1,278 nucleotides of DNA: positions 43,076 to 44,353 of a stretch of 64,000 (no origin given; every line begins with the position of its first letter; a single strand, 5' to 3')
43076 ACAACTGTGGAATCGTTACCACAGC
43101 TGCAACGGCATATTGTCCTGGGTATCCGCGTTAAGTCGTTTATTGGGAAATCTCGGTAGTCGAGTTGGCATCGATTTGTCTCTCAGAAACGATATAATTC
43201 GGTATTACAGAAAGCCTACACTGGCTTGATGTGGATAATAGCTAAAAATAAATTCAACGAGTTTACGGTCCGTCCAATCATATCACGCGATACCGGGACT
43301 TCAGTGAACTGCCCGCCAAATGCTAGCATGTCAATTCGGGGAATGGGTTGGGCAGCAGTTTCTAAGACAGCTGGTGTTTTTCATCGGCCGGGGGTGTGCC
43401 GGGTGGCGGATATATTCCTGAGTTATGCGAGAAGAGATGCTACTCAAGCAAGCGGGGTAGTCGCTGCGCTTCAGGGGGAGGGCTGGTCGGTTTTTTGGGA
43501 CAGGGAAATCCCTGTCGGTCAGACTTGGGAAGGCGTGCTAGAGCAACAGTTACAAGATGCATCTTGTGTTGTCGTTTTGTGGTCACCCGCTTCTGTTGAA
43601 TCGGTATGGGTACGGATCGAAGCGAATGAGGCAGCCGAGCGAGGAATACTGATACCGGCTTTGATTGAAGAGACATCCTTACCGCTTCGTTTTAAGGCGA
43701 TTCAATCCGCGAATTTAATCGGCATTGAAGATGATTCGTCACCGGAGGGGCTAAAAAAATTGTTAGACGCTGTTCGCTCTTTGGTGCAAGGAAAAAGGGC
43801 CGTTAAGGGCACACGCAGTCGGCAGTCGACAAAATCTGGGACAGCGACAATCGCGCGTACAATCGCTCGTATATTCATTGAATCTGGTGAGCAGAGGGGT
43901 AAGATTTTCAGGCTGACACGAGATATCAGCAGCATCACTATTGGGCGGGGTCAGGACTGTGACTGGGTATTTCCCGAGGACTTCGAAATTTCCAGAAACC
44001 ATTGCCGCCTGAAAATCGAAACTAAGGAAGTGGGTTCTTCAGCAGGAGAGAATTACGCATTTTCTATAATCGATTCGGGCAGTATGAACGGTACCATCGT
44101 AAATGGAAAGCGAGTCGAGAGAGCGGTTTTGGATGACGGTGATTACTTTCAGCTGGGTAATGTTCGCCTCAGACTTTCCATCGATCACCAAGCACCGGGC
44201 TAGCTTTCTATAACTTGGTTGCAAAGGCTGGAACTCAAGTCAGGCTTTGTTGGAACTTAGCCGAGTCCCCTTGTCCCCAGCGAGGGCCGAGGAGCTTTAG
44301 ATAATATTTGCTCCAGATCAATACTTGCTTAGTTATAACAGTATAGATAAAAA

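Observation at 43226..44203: TIR-FHA fusion: an NADase-type TIR coupled to a phosphothreonine reader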

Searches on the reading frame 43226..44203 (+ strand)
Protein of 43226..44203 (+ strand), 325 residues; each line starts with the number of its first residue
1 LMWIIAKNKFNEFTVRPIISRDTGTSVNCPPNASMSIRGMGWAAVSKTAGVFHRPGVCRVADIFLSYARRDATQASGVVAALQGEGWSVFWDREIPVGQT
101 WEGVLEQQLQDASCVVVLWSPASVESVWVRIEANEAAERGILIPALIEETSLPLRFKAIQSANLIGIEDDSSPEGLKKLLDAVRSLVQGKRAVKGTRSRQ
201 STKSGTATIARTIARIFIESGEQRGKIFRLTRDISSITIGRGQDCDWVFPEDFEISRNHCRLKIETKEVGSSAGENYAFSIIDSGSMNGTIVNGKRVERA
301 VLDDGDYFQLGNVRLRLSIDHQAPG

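Call 3: search_protein_families(library=pfam, proteins=[window:43226-44203:+], max_evalue=0.01)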
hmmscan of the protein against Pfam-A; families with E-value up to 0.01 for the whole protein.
window:43226-44203:+ (325 aa): 5 families
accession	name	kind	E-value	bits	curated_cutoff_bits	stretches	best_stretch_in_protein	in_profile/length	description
PF13676.11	TIR_2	-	1.6e-21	77.5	28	1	63-180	1-122/122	TIR domain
PF00498.31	FHA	-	9.6e-18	64.8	20.7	1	237-311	1-67/67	FHA domain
PF16697.10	Yop-YscD_cpl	-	4.7e-11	43.2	33.2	1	220-318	4-91/94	Inner membrane component of T3SS, cytoplasmic domain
PF08937.16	ThsB_TIR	-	0.00062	20.6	21.2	1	104-141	51-88/100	Thoeris protein ThsB, TIR-like domain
PF01582.25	TIR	-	0.0046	17.2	21.3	1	64-138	5-82/179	TIR domain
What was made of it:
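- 43412..43765 (+): TIR domain (ORF aa 63-180; TIR_2). Pfam E=1.6e-21 (call 3).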

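Call 4: search_protein_families(library=padloc, proteins=[window:43226-44203:+], max_evalue=0.01)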
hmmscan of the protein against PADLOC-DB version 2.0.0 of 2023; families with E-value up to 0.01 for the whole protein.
window:43226-44203:+ (325 aa): 7 families
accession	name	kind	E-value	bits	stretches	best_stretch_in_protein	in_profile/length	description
PDLC02012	SAVED5--SAVED_TIR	-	6.8e-11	39.9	1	60-137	13-92/404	-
PDLC00434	ThsB1|ThsB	-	3.7e-06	24.3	1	62-145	140-225/396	TIR-like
PDLC05062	PDC-S66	-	4.8e-05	20.9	1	61-134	149-224/282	-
PDLC00436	ThsB1|ThsB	-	0.0002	18.9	1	61-132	36-112/183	TIR-like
PDLC00419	ThsB1|ThsB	-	0.0019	16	1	60-131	27-103/165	TIR-like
PDLC00431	ThsB1|ThsB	-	0.002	16.6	1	104-141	55-92/162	TIR-like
PDLC02421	Aga_TIR-PNTD1-PNTD2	-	0.0058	13.8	1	63-136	6-82/430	Class I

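Call 9: find_homologous_proteins(query=window:43226-44203:+, max_evalue=0.00001)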
Query window:43226-44203:+ (325 aa): 257 proteins with E <= 0.00001 among 3073 candidates; the best 120 are listed.
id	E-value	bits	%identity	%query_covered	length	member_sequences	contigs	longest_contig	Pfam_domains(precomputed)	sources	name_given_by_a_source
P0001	2.9e-212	721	100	100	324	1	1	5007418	PF00498.32,PF16697.11,PF13676.12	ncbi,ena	-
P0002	5.9e-71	257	51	80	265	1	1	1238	PF00498.32,PF16697.11,PF13676.12,PF08937.17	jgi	jgi:hypothetical protein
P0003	9.3e-71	257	50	80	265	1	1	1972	PF00498.32,PF16697.11,PF13676.12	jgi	jgi:TIR domain/FHA domain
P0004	9.3e-70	253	50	80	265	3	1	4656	PF00498.32,PF16697.11,PF13676.12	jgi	jgi:hypothetical protein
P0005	9.4e-70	253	52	79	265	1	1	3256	PF00498.32,PF16697.11,PF13676.12,PF08937.17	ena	-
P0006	1.1e-69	253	49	81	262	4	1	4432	PF00498.32,PF16697.11,PF13676.12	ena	-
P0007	3.4e-69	251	47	80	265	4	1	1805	PF00498.32,PF16697.11,PF13676.12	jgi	jgi:hypothetical protein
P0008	1.0e-68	250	49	80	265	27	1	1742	PF00498.32,PF16697.11,PF13676.12,PF08937.17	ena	-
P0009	1.2e-67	246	49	80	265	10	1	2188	PF00498.32,PF16697.11,PF13676.12,PF08937.17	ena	-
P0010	1.2e-67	246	50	80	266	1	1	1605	PF00498.32,PF16697.11,PF13676.12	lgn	-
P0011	4.9e-67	244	48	80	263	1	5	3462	PF00498.32,PF16697.11,PF13676.12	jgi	jgi:TIR domain/FHA domain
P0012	9.6e-66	240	51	79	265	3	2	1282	PF00498.32,PF16697.11,PF13676.12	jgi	jgi:TIR domain/FHA domain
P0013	1.2e-65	240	48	82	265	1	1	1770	PF00498.32,PF16697.11,PF13676.12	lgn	-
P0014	2.6e-65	239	50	80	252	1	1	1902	PF00498.32,PF16697.11,PF13676.12,PF08937.17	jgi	-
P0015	6.9e-65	237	48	80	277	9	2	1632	PF00498.32,PF16697.11,PF13676.12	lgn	-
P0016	7.5e-63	231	48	81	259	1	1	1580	PF00498.32,PF16697.11,PF13676.12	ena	-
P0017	8.8e-63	230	47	80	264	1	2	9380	PF00498.32,PF16697.11,PF13676.12,PF08937.17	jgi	jgi:hypothetical protein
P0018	1.0e-62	230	47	82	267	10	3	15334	PF00498.32,PF16697.11,PF13676.12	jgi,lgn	jgi:hypothetical protein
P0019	1.6e-62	229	46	80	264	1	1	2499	PF00498.32,PF16697.11,PF13676.12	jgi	jgi:hypothetical protein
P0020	3.1e-60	222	46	78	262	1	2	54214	PF01582.26,PF00498.32,PF16697.11,PF13676.12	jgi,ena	jgi:hypothetical protein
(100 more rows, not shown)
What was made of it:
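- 43403..44203 (+): Most likely true coding sequence of the TIR-FHA protein (GTG start, 266 aa plus stop). Orthologue lengths are 252-277 aa (call 9).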

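Call 11: find_encoding_contigs(protein=P0001, flank=10000, max_places=3)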
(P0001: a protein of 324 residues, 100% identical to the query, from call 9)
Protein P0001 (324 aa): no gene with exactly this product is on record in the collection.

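Call 13: find_encoding_contigs(protein=P0020, flank=10000, max_places=3)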
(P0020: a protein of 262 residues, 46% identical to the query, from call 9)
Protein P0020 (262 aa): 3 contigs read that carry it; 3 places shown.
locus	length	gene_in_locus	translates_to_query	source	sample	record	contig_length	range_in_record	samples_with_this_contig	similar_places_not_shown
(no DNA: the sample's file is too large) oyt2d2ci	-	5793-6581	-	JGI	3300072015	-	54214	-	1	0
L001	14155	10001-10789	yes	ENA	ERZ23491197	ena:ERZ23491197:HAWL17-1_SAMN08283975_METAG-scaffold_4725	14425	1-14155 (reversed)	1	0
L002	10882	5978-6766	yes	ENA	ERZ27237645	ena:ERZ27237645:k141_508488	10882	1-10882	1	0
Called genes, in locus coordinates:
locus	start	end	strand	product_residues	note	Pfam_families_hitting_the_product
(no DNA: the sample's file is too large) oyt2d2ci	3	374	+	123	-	?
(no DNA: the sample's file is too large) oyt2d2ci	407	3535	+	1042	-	PF00149:Metallophos, PF24406:nSTAND_NTPase4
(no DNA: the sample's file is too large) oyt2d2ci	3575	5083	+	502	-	PF00884:Sulfatase, PF01663:Phosphodiest (weak), PF16347:SGSH_C, PF14707:Sulfatase_C (faint)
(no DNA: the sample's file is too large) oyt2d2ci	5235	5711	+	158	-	PF10604:Polyketide_cyc2 (weak)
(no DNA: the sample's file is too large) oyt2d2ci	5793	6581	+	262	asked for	PF01582:TIR (faint), PF13676:TIR_2, PF16697:Yop-YscD_cpl, PF00498:FHA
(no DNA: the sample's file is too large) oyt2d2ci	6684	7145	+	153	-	PF01243:PNPOx_N, PF12900:Pyridox_ox_2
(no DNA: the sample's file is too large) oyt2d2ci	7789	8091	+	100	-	-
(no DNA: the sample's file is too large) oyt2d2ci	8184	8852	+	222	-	-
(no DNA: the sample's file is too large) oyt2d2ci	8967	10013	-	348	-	PF13565:HTH_32, PF00665:rve, PF13683:rve_3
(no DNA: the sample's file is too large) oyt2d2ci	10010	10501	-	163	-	-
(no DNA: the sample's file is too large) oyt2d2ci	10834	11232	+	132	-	-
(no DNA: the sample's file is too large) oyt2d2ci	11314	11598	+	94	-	-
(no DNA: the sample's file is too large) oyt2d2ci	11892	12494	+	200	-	PF22599:SecDF_P1_head (weak)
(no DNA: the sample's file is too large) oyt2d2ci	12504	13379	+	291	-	-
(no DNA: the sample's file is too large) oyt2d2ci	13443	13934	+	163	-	PF00903:Glyoxalase, PF22677:Ble-like_N (weak)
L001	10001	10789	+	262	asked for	PF01582:TIR (faint), PF13676:TIR_2, PF16697:Yop-YscD_cpl, PF00498:FHA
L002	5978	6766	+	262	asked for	PF01582:TIR (faint), PF13676:TIR_2, PF16697:Yop-YscD_cpl, PF00498:FHA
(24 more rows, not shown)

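Call 14: find_encoding_contigs(protein=P0018, flank=8000, max_places=3)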
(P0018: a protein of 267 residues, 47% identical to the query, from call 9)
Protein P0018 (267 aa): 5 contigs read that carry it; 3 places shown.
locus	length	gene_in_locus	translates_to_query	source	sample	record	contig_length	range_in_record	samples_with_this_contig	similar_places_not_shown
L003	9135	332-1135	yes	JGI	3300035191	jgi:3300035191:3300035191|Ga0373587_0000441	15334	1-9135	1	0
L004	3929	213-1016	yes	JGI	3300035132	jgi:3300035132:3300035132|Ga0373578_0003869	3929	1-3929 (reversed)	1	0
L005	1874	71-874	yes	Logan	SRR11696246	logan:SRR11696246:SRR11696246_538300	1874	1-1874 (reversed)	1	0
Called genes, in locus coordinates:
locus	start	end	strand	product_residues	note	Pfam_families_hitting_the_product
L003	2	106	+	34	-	?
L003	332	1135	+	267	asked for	PF13676:TIR_2, PF16697:Yop-YscD_cpl, PF00498:FHA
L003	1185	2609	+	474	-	PF00732:GMC_oxred_N, PF00890:FAD_binding_2 (weak), PF01266:DAO, PF07992:Pyr_redox_2 (faint), PF05199:GMC_oxred_C (weak)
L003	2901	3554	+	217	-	-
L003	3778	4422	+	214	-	PF06966:DUF1295, PF02544:Steroid_dh, PF04191:PEMT (weak), PF01222:ERG4_ERG24 (faint)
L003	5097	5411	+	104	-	PF02604:PhdYeFM_antitox (weak)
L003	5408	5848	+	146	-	PF01850:PIN (weak)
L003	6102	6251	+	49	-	-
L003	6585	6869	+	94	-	-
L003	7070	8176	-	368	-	PF13237:Fer4_10 (weak), PF14697:Fer4_21, PF12838:Fer4_7 (weak), PF13187:Fer4_9, PF00037:Fer4, PF12797:Fer4_2 (weak), PF12837:Fer4_6 (weak)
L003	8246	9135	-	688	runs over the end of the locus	PF04879:Molybdop_Fe4S4, PF00384:Molybdopterin, PF01568:Molydop_binding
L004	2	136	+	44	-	?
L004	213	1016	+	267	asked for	PF13676:TIR_2, PF16697:Yop-YscD_cpl, PF00498:FHA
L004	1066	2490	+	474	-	PF00732:GMC_oxred_N, PF00890:FAD_binding_2 (weak), PF01266:DAO, PF07992:Pyr_redox_2 (faint), PF05199:GMC_oxred_C (weak)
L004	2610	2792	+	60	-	-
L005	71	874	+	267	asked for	PF13676:TIR_2, PF16697:Yop-YscD_cpl, PF00498:FHA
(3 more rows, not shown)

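Call 15: find_related_loci(query=A1, collection=genome_contigs, flank=10000)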
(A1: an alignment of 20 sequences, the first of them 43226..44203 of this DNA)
Query A1 (325 aa) in genome_contigs; peptide patterns used: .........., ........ (x = any residue, [..] = any of these).
82 stretches matched a pattern; 75 encode a relative of the query (tblastn E <= 1e-3); 75 distinct loci.
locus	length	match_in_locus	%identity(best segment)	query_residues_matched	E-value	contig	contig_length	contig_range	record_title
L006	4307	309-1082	47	60-324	2e-68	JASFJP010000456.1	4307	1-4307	MAG: Desulfobacterales bacterium isolate D0608U02metaG_Bin_613 D0608U02metaG_FD_scaffold_4777_c1, whole genome shotgun s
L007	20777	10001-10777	48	60-319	3e-66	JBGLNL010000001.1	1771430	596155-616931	MAG: Dehalococcoidia bacterium isolate PPR_0295 scaffold_80306, whole genome shotgun sequence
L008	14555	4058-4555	43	59-216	5e-36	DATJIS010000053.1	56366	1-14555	MAG TPA_asm: Casimicrobiaceae bacterium isolate SMAG_U15544 k141_1968798, whole genome shotgun sequence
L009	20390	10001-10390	53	62-190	6e-36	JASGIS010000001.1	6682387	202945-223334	MAG: Burkholderiaceae bacterium isolate 5N036 JMF-2111-06-0005.ont.bin.36_0, whole genome shotgun sequence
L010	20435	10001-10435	45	59-203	7e-35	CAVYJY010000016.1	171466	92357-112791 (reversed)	MAG: uncultured Verrucomicrobiae bacterium isolate MFD01275.bin.2.68 genome assembly, contig: contig_8478, whole genome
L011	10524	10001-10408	48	50-187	3e-34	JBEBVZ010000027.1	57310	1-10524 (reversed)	MAG: Verticiella sediminum isolate T2.bin.274 NODE_1439_length_57310_cov_25.716654, whole genome shotgun sequence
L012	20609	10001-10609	39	18-216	1e-34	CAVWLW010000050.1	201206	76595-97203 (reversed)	MAG: uncultured delta proteobacterium isolate MFD08691.bin.1.5 genome assembly, contig: contig_6255, whole genome shotgu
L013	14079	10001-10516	45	60-226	2e-34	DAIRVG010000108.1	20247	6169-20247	MAG TPA_asm: Vicinamibacterales bacterium isolate CTOTU25967 NODE_640_length_20247_cov_10.742076, whole genome shotgun s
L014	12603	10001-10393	48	60-190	4e-34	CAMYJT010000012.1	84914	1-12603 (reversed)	MAG: uncultured Gammaproteobacteria bacterium isolate ES_M_Gamma_066 genome assembly, contig: scaffold_126, whole genome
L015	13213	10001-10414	48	50-190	1e-33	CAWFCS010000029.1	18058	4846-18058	MAG: uncultured Acidobacteriota bacterium isolate MFD04651.bin.2.30 genome assembly, contig: contig_5951, whole genome s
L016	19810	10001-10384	50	60-187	1e-33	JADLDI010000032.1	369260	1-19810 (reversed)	MAG: Bryobacterales bacterium isolate SJ270 c_000000209408, whole genome shotgun sequence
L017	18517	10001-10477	43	60-218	6e-34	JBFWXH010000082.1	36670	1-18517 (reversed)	MAG: Candidatus Binatia bacterium isolate CA_2019_TPBS_136 NODE_6195_length_36670_cov_5.868429_TPBS, whole genome shotgu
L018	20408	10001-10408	48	55-189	3e-33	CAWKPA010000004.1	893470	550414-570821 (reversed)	MAG: uncultured delta proteobacterium isolate MFD09779.bin.1.362 genome assembly, contig: contig_45768, whole genome sho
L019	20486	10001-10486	44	59-221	7e-33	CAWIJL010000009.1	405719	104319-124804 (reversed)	MAG: uncultured Solibacteraceae bacterium isolate MFD04944.bin.3.213 genome assembly, contig: contig_29687, whole genome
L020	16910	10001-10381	50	63-189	8e-33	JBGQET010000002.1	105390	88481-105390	MAG: Candidatus Binatia bacterium isolate OBJ2_061818_090_70 k141_802592_length_105390_cov_15.4427, whole genome shotgun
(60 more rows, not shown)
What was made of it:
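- Closest known: GarA / OdhI. Different: The host phyla are different (call 15).
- Distribution across phyla is patchy: Desulfobacterales, Dehalococcoidia, Gammaproteobacteria (call 15).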

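Call 22: search_solved_structures(query=window:43403-44200:+, max_evalue=0.01, show_alignments=5)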
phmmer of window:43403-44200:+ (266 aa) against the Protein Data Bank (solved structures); distinct sequences matched with E-value up to 0.01: 18.
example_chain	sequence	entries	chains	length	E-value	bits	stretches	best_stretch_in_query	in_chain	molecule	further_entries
2kkl_A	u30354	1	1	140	6.3e-11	45.4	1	140-262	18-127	Uncharacterized protein Mb1858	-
2kfu_A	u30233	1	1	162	6.5e-10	42.1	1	140-256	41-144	Rv1827 pThr 22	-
6i2p_D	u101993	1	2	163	6.6e-10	42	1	140-256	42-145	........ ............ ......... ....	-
7rj3_A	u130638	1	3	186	8.7e-10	41.7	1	139-256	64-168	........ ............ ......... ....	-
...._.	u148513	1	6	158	6.7e-09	38.7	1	142-256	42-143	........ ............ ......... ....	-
6i2q_B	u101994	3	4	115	8.7e-09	38.4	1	153-256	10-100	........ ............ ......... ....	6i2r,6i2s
6cah_A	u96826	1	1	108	2.4e-07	33.7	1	176-256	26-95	ABC transporter ATP-binding/permease protein Rv1747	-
8p5x_G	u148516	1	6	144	1.5e-06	31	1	143-256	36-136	Oxoglutarate dehydrogenase inhibitor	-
2kb3_A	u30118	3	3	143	1.6e-06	30.9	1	143-256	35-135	Oxoglutarate dehydrogenase inhibitor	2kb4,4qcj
3po8_A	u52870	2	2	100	0.00017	24.3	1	162-256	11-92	Putative uncharacterized protein TB39.8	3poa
2lc1_A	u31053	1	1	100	0.00017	24.3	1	162-256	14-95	Putative uncharacterized protein TB39.8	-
3oun_A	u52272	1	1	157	0.00071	22.3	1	161-254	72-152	Putative uncharacterized protein TB39.8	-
2jqj_A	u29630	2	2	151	0.0033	20.1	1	171-252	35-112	DNA damage response protein kinase DUN1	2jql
1lgq_A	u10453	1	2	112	0.0035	20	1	162-238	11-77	cell cycle checkpoint protein CHFR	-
6hc1_A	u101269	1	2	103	0.0036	20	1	166-256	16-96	GGDEF domain protein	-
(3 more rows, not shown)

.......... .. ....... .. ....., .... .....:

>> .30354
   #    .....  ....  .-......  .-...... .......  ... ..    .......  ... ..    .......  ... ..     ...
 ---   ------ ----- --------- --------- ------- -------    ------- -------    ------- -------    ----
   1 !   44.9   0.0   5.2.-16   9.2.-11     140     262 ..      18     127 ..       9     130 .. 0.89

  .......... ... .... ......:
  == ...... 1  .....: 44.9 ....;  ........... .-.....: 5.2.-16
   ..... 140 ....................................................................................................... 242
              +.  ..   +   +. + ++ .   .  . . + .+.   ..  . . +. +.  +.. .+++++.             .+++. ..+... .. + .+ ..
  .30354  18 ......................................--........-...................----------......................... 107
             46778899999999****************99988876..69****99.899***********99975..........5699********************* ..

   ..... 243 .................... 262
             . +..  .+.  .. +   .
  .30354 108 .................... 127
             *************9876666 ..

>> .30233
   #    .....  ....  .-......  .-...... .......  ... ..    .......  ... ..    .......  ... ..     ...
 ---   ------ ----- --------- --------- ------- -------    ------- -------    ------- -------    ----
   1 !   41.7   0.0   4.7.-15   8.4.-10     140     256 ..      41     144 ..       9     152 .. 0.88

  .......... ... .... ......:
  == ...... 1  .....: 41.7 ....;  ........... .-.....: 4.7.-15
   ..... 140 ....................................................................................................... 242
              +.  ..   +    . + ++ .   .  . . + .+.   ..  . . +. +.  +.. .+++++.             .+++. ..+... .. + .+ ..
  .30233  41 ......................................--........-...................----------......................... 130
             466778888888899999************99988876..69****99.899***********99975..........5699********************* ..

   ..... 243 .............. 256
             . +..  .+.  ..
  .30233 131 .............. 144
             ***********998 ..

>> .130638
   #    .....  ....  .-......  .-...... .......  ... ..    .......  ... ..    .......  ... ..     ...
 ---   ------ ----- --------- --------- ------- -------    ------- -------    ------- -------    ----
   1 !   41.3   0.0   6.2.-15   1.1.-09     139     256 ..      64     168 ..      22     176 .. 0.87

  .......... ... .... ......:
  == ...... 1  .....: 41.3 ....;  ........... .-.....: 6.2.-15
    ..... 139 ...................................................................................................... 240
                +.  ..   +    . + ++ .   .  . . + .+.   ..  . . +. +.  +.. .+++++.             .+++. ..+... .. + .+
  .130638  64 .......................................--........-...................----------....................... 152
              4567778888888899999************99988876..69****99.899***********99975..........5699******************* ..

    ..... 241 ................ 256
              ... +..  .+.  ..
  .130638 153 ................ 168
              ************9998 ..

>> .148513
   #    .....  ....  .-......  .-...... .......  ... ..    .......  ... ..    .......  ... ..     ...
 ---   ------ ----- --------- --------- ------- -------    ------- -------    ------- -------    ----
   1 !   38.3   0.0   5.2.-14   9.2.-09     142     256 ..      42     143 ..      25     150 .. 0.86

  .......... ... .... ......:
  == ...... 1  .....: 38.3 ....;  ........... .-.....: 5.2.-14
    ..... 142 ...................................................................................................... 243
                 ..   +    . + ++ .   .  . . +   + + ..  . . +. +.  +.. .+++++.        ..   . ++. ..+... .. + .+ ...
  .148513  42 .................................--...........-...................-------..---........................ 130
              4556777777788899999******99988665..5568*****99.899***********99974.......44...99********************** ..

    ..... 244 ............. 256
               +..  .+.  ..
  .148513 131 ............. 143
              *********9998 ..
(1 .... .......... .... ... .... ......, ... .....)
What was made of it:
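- Closest known: GarA / OdhI. Different: A 10-residue insertion lies between two FHA strands (call 22).
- The closest solved FHA relatives are GarA/OdhI, and the HMMER alignment runs into the linker (call 22).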

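Call 31: predict_structure(alignment_id=A2)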
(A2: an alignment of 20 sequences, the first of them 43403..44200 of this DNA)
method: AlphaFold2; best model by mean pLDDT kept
length: 266 residues; sequences in the alignment: 20
mean_pLDDT: 75.3   pTM: 0.51
mean pLDDT of the five models: 75.3, 73.6, 70.3, 69.0, 56.8
residues with pLDDT >= 90: 37; 70-90: 162; 50-70: 33; < 50: 34
segments of 3 or more residues with pLDDT < 50: 36-40, 131-150, 210-214, 264-266
pLDDT, mean of each block of 10 residues (from residue 1): 82 85 86 59 72 89 82 84 87 72 74 75 82 30 28 84 84 78 75 73 76 64 79 89 91 90 52
secondary structure, 60 per line:
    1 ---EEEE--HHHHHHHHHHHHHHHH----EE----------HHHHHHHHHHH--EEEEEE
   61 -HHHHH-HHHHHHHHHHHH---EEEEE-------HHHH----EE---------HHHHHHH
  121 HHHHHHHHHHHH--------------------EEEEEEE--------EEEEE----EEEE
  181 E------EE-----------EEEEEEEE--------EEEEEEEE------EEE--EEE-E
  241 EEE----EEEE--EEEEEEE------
elements in order: E4-7 H10-25 H42-52 E55-60 H62-66 H68-79 E83-87 H95-98 H114-132 E153-159 E168-172 E177-181 E201-208 E217-224 E231-233 E236-238 E240-243 E248-251 E254-260
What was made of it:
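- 43778..43870 (+): Inter-domain linker (ORF aa ~185-215), basic and Ser/Thr-rich in this protein, including T206 in a T-A-T-I context. Modelled pLDDT about 30 (call 31).
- The linker is modelled as disordered with no docking (call 31).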
